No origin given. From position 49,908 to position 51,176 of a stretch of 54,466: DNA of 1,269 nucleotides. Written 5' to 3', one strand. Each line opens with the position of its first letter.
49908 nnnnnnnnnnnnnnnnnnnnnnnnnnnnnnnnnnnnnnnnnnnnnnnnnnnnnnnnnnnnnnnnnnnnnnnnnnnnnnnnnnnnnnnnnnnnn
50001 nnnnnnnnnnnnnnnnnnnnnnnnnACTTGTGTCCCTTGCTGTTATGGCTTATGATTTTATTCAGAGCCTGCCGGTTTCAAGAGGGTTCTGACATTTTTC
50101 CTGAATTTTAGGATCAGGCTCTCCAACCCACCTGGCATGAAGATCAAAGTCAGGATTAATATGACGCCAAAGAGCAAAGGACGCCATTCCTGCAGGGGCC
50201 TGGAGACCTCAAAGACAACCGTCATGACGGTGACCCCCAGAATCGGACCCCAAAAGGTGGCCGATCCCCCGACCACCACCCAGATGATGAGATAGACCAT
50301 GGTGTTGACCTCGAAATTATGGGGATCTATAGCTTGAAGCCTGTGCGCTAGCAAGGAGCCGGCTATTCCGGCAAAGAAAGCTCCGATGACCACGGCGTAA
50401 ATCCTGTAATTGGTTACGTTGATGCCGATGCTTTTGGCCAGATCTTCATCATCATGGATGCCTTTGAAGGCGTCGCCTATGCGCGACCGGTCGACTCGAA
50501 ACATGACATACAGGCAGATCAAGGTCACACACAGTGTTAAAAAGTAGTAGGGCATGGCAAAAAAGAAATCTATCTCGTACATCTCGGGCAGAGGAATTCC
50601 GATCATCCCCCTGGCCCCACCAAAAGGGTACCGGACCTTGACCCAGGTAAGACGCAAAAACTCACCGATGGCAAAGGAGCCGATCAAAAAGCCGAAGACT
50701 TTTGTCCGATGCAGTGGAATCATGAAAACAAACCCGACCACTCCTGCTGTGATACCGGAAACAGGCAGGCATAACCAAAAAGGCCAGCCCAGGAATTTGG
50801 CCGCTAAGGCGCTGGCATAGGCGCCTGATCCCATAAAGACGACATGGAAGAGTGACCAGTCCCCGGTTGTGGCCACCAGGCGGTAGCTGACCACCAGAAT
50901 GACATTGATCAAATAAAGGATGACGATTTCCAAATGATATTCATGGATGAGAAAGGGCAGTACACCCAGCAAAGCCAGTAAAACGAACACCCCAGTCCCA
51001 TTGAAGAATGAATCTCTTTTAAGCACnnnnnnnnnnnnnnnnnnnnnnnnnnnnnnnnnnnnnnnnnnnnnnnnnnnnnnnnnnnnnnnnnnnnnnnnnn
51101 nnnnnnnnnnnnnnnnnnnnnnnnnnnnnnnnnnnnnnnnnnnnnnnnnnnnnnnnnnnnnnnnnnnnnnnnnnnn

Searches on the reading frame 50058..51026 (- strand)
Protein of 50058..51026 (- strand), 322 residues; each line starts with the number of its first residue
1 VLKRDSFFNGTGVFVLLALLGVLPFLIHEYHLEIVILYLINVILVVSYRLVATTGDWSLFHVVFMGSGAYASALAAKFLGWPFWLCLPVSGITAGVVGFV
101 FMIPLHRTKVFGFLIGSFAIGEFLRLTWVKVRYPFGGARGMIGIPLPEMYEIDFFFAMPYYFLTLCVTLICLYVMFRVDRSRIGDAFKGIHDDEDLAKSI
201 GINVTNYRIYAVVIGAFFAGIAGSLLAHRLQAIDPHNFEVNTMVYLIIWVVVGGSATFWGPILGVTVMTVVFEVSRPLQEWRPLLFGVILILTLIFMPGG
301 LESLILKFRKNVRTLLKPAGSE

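Call 70: search_protein_families(library=ncbifam, proteins=[window:50058-51026:-], max_evalue=1e-8)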
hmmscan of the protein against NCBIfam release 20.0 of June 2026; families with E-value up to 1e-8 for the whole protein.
window:50058-51026:- (322 aa): 5 families
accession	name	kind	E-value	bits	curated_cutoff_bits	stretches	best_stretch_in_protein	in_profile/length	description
NF008450.0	PRK11301.1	subfamily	6.7e-39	134.5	366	2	160-301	264-405/418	high-affinity branched-chain amino acid ABC transporter permease LivM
TIGR03408.1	urea_trans_UrtC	equivalog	5.2e-24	85.5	296.2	1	89-303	98-312/313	urea ABC transporter permease subunit UrtC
TIGR03727.1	urea_t_UrtC_arc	equivalog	5.4e-15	55.2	575.55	1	13-304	32-340/369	urea ABC transporter, permease protein UrtC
TIGR03409.1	urea_trans_UrtB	equivalog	1.2e-10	41.5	250.3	1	58-300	32-284/291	urea ABC transporter permease subunit UrtB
TIGR03622.1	urea_t_UrtB_arc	equivalog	1.1e-09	38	374.25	1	54-308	28-283/284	urea ABC transporter, permease protein UrtB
